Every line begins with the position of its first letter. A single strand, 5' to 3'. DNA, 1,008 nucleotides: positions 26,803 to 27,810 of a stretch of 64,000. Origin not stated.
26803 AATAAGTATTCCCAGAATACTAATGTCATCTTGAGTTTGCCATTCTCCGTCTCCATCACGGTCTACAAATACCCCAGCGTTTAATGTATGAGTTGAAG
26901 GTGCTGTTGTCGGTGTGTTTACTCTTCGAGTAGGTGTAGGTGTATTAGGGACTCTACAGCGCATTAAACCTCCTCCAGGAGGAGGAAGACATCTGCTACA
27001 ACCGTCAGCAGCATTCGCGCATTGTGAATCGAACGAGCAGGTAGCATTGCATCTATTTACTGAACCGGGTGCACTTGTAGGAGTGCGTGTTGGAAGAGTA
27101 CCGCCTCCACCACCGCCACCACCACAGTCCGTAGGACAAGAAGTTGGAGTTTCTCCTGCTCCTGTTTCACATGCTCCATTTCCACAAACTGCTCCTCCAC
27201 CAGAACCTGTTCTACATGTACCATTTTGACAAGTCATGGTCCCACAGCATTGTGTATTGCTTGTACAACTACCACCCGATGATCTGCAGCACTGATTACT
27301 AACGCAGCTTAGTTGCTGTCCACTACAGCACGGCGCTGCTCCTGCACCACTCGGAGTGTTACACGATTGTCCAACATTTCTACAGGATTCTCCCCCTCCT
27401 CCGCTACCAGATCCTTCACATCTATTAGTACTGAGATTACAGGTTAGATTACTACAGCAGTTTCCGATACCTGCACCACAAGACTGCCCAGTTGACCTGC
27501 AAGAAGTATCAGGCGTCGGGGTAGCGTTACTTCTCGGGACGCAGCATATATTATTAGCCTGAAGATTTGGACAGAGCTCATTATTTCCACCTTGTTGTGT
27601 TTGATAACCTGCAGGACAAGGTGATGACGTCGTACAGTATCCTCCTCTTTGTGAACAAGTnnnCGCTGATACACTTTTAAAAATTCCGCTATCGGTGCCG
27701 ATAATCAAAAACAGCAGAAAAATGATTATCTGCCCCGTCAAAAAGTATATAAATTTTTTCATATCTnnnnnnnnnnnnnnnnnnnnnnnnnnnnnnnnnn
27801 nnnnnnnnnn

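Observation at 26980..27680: Tandem knottin-like cystine modules and a Gly8 run in a bacterial surface protein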

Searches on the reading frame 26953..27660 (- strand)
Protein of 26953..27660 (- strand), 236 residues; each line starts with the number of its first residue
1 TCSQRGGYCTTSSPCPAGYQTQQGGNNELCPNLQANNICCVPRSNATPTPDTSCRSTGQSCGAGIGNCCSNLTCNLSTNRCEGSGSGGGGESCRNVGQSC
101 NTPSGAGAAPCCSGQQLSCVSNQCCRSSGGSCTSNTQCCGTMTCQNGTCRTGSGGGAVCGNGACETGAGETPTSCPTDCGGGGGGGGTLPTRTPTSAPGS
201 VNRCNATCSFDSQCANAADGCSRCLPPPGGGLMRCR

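Call 6: search_protein_families(library=pfam, proteins=[window:26980-27660:-], max_evalue=1)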
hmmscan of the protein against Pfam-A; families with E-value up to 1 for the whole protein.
window:26980-27660:- (227 aa): 0 families

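Call 11: find_homologous_proteins(query=window:26953-27660:-, max_evalue=0.001)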
Query window:26953-27660:-: 3513 candidates shared short words with the query, none scored E <= 0.001.

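Call 24: search_protein_representatives(protein=window:26953-27660:-)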
Query: 236 residues. Proteins with E-value up to 0.001 (for the whole library): 18; up to 1e-10: 2; up to 1e-30: 2. The best 18 are listed.
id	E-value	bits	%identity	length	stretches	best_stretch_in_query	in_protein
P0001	8.7e-142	487.8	100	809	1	1-236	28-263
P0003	1.4e-37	146.2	59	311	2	93-236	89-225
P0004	8.6e-09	51.9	47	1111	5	141-197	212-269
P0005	1.6e-07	47.7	39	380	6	137-180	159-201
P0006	1.3e-06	44.7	54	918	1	131-217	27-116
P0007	1.7e-06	44.4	55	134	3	124-153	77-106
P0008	4.8e-06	42.9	51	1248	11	156-180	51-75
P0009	4.8e-05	39.6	54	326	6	157-183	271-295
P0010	5.8e-05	39.3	57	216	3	159-180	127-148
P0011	6.5e-05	39.1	58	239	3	153-184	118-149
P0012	1.0e-04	38.5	70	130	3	155-180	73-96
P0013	1.1e-04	38.4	54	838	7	158-180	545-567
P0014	1.6e-04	37.9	67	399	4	157-181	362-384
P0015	1.7e-04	37.8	49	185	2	137-183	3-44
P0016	2.0e-04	37.5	52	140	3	156-190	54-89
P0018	3.6e-04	36.7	57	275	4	154-184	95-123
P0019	7.4e-04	35.7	62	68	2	157-180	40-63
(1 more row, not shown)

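Call 26: list_cluster_members(proteins=[P0003, P0007, P0002])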
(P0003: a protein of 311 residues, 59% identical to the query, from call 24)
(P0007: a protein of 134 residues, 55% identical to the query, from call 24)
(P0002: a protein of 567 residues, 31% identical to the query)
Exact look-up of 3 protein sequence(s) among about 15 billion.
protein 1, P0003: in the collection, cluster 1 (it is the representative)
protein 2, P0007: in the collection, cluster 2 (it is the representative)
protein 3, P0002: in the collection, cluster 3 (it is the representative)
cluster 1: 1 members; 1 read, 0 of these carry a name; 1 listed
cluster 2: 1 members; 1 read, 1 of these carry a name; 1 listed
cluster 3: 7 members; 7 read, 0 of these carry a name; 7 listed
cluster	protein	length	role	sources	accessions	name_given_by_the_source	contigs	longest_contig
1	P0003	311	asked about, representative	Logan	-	-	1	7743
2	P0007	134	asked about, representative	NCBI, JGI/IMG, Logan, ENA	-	hypothetical protein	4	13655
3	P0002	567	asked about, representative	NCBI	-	-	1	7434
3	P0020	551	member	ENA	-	-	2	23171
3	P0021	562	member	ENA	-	-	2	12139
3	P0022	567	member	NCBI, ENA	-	-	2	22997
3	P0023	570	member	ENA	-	-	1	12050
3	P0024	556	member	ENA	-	-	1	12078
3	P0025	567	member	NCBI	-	-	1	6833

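Call 27: find_encoding_contigs(protein=P0007, flank=6000, max_places=4)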
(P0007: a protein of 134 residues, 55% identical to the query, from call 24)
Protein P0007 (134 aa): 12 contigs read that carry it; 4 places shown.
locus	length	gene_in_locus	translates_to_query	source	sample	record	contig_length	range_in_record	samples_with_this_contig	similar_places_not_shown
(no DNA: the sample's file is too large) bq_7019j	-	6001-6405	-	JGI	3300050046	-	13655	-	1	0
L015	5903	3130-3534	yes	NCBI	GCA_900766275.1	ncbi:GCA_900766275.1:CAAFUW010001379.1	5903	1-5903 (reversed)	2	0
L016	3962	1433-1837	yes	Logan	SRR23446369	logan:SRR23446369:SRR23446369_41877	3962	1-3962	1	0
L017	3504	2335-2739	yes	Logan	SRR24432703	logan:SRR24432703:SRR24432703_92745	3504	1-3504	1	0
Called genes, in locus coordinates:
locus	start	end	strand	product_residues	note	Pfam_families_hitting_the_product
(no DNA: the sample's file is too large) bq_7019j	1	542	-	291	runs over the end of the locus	PF00535:Glycos_transf_2 (weak)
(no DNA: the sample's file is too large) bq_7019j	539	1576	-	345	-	PF01075:Glyco_transf_9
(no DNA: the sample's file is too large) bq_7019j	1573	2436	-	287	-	PF13641:Glyco_tranf_2_3 (weak), PF00535:Glycos_transf_2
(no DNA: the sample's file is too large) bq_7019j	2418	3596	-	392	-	PF09594:GT87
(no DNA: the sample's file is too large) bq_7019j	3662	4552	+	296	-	PF03734:YkuD, PF24125:Cds6_C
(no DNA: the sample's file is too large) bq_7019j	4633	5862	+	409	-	PF01266:DAO, PF13450:NAD_binding_8 (faint)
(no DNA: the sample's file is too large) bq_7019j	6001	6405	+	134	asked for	PF04706:Dickkopf_N (faint)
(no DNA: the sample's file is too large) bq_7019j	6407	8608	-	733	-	PF02743:dCache_1 (weak), PF00211:Guanylate_cyc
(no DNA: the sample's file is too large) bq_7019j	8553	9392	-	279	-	PF00126:HTH_1, PF03466:LysR_substrate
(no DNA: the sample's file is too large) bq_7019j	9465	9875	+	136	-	-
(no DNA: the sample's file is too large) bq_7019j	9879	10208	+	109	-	-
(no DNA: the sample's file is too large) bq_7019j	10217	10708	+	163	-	PF07366:SnoaL, PF12680:SnoaL_2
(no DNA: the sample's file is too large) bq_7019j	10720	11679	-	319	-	PF13472:Lipase_GDSL_2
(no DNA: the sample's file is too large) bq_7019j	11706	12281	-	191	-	?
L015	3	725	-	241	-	?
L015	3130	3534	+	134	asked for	PF04706:Dickkopf_N (faint)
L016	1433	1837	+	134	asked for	PF04706:Dickkopf_N (faint)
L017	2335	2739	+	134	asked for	PF04706:Dickkopf_N (faint)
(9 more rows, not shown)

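Call 28: find_encoding_contigs(protein=P0003, flank=8000, max_places=4)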
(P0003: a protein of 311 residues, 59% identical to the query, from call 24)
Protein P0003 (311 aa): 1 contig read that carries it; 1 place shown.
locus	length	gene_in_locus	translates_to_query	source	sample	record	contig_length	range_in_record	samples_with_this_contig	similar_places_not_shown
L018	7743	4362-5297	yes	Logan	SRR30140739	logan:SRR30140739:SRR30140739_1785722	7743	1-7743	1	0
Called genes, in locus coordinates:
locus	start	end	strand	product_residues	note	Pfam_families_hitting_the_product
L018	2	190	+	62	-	?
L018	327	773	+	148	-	-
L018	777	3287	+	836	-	-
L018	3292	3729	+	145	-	-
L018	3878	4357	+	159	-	-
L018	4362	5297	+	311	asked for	-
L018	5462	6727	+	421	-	-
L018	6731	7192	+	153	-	-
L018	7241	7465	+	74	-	PF00886:Ribosomal_S16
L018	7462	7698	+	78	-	PF13083:KH_KhpA-B, PF00013:KH_1 (weak)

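Call 52: search_protein_families(library=pfam, proteins=[P0012, P0014, P0018, P0009, P0007, P0006, P0019], max_evalue=0.1)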
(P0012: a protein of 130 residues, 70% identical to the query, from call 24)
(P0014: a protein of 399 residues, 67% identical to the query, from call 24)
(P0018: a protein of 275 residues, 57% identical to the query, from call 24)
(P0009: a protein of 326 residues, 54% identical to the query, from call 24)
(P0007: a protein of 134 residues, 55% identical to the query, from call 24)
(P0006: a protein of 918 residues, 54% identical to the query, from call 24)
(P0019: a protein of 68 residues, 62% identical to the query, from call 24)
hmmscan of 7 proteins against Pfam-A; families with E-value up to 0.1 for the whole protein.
P0012 (130 aa): 1 family
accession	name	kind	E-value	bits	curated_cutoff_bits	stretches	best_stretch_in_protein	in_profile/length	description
PF09947.15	DUF2180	-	0.09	13.4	22.2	1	40-66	10-36/68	Uncharacterized protein conserved in archaea (DUF2180)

P0014 (399 aa): 1 family
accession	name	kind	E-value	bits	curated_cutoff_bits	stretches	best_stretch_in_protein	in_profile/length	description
PF23416.1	DUF7107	-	0.012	16.3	24.6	0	292-321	13-46/48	Domain of unknown function (DUF7107)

P0018 (275 aa): 2 families
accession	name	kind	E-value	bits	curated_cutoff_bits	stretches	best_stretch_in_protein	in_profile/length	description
PF00168.36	C2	-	0.00017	22.2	22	1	173-233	19-82/104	C2 domain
PF23416.1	DUF7107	-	0.0054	17.5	24.6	1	124-145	2-23/48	Domain of unknown function (DUF7107)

P0009 (326 aa): 0 families

P0007 (134 aa): 3 families
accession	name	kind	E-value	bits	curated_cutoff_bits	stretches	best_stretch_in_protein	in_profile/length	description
PF04706.18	Dickkopf_N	-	1.7e-07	31.9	25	3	46-71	25-50/51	Dickkopf N-terminal cysteine-rich region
PF17557.7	Conotoxin_I2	-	0.013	16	27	0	78-103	1-25/38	I2-superfamily conotoxins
PF06462.18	Hyd_WA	-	0.064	13.5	21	0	92-102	8-18/30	Propeller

P0006 (918 aa): 26 families (the best 25 are shown)
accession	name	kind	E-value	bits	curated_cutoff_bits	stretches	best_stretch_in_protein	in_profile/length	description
PF13570.13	Beta-prop_ACSF4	-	1e-63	216.1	133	2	683-885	18-202/329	Beta-alanine-activating enzyme, beta-propeller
PF13517.12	FG-GAP_3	-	1.1e-51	173.7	26.9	7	632-689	1-61/61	FG-GAP-like repeat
PF25292.1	Beta-prop_CGLA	-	3.5e-37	129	26.8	7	815-885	37-104/316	Lambda-carrageenase beta-propeller domain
PF01839.29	FG-GAP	-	1.7e-35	120.8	22.1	8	672-698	3-27/37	FG-GAP repeat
PF13360.13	PQQ_2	-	3.4e-34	118.9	27.6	3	687-806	36-148/233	Outer membrane protein assembly factor BamB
PF14783.12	BBS2_Mid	-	2.7e-31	108.3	27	3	584-611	4-31/108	Ciliary BBSome complex subunit 2, middle region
PF19077.6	Big_13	-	2.4e-21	76.5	27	3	267-340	21-102/102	Bacterial Ig-like domain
PF23727.1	Beta-prop_FAM234A_B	-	2e-16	60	26.4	5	732-804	258-331/467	FAM234A/B beta-propeller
PF15907.11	Itfg2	-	5.9e-14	52.5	27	0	613-656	240-282/330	Integrin-alpha FG-GAP repeat-containing protein 2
PF07495.19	Y_Y_Y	-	4.6e-11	42.9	26.6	1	220-244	31-55/65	Y_Y_Y domain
PF25293.1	Beta-prop_EMC1_N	-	4e-09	36.9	34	2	730-854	31-151/219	EMC1 N-terminal beta-propeller domain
PF12245.14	Big_3_2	-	1.1e-07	32.5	23.3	0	225-250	93-118/122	Bacterial Ig-like domain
PF24421.1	Ig_J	-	1.5e-05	25.5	29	0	305-338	69-101/104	Tip attachment protein J, Ig-like domain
PF17936.7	Big_6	-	7e-05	23.4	27.6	1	366-430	16-79/83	Bacterial Ig domain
PF19193.6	Tectonin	-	8.1e-05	22.6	30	1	706-765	54-118/216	Tectonin domain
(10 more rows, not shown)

P0019 (68 aa): 0 families

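Call 53: search_protein_families(library=ncbifam, proteins=[P0012, P0018, P0007], max_evalue=0.1)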
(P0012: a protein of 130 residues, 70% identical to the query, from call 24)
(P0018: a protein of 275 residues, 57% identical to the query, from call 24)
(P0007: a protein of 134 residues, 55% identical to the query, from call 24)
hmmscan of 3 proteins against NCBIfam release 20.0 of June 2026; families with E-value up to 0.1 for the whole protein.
P0012 (130 aa): 0 families

P0018 (275 aa): 0 families

P0007 (134 aa): 0 families

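Call 69: predict_structure(alignment_id=A6)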
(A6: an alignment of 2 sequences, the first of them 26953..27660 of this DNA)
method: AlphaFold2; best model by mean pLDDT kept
length: 236 residues; sequences in the alignment: 2
mean_pLDDT: 50.4   pTM: 0.27
mean pLDDT of the five models: 50.4, 48.3, 47.1, 46.5, 45.1
residues with pLDDT >= 90: 0; 70-90: 32; 50-70: 80; < 50: 124
segments of 3 or more residues with pLDDT < 50: 45-116, 152-200
pLDDT, mean of each block of 10 residues (from residue 1): 63 65 57 60 42 29 33 41 39 45 35 48 59 65 65 40 36 38 29 34 72 71 74 78
secondary structure, 60 per line:
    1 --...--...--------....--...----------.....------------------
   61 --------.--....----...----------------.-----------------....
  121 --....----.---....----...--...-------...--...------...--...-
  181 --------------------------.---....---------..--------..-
elements in order: E8-10 E19-22 E38-42 E72-75 E80-82 E117-120 E123-126 E143-145 E148-150 E158-160 E163-165 H211-214

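Call 80: fold_search(model_id=the predicted structure, library=pdb)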
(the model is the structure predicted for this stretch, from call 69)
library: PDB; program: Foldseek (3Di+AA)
matches with E <= 10: 15; with E <= 0.001: 0
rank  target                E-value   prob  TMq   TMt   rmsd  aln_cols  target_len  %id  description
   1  8g4y_B                8.2e-01  0.69  0.12  0.59   2.8        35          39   34  Structure of ZNRF3 ECD bound to peptide MK1-3.6.10 (released 2023-12-20)
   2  1la4_MODEL_1_A        1.1e+00  0.75  0.11  0.67   0.9        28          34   28  Solution Structure of SGTx1 (released 2003-11-11)
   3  6qes_MODEL_1_A        1.4e+00  0.60  0.13  0.65   2.1        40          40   25  [1-40]Gga-AvBD11 (released 2019-12-18)
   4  9ep7_MODEL_1_A        1.9e+00  0.63  0.11  0.67   1.1        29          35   31  Poecitoxin-1a from Poecilotheria subfusca spider, a new potent peptide blocker of the human Cav1.2 channel sub (released 2025-03-26)
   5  1d1h_MODEL_1_A        2.2e+00  0.44  0.10  0.62   1.0        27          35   30  SOLUTION STRUCTURE OF HANATOXIN 1 (released 2000-09-20)
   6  2gx1_MODEL_1_A        2.2e+00  0.35  0.11  0.68   1.2        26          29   31  Solution structure and alanine scan of a spider toxin that affects the activation of mammalian sodium channels (released 2006-12-05)
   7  6cei_MODEL_1_A        3.0e+00  0.30  0.11  0.65   2.0        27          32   26  Solution NMR Structure of Conotoxin GXIA from Conus geographus (released 2018-03-07)
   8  1g9p_MODEL_1_A        3.0e+00  0.15  0.10  0.46   5.6        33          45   42  SOLUTION STRUCTURE OF THE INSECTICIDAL CALCIUM CHANNEL BLOCKER OMEGA-ATRACOTOXIN-HV2A (released 2002-02-21)
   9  5o57_MODEL_1_A        5.4e+00  0.10  0.13  0.27   5.9        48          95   21  Solution Structure of the N-terminal Region of Dkk4 (released 2018-06-13)
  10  2a2v_MODEL_1_A        6.1e+00  0.23  0.11  0.67   1.1        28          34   28  The solution structure of Jingzhaotoxin-XI (released 2005-07-05)
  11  2n6r_MODEL_1_A        6.1e+00  0.07  0.07  0.21   2.1        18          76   39  NMR structure of spider toxin U4-hexatoxin-Hi1a (released 2016-08-31)
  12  1mct_I                8.4e+00  0.16  0.08  0.66   0.3        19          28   32  THE REFINED 1.6 ANGSTROMS RESOLUTION CRYSTAL STRUCTURE OF THE COMPLEX FORMED BETWEEN PORCINE BETA-TRYPSIN AND MCTI-A,  (released 1994-01-31)
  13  5z5k_B                9.6e+00  0.11  0.11  0.38   5.0        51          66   16  Structure of the DCC-Draxin complex (released 2018-06-20)
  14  6y87_A                9.6e+00  0.01  0.08  0.05   4.0        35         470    8  Crystal Structure of the Homospermidine Synthase (HSS) from Pseudomonas aeruginosa in Complex with NAD and PUT (released 2021-03-31)
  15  9nii_H                9.6e+00  0.01  0.06  0.06   9.5        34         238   15  Crystal structure of citrullinated Tenascin-C restricted PB TCR (released 2025-05-21)
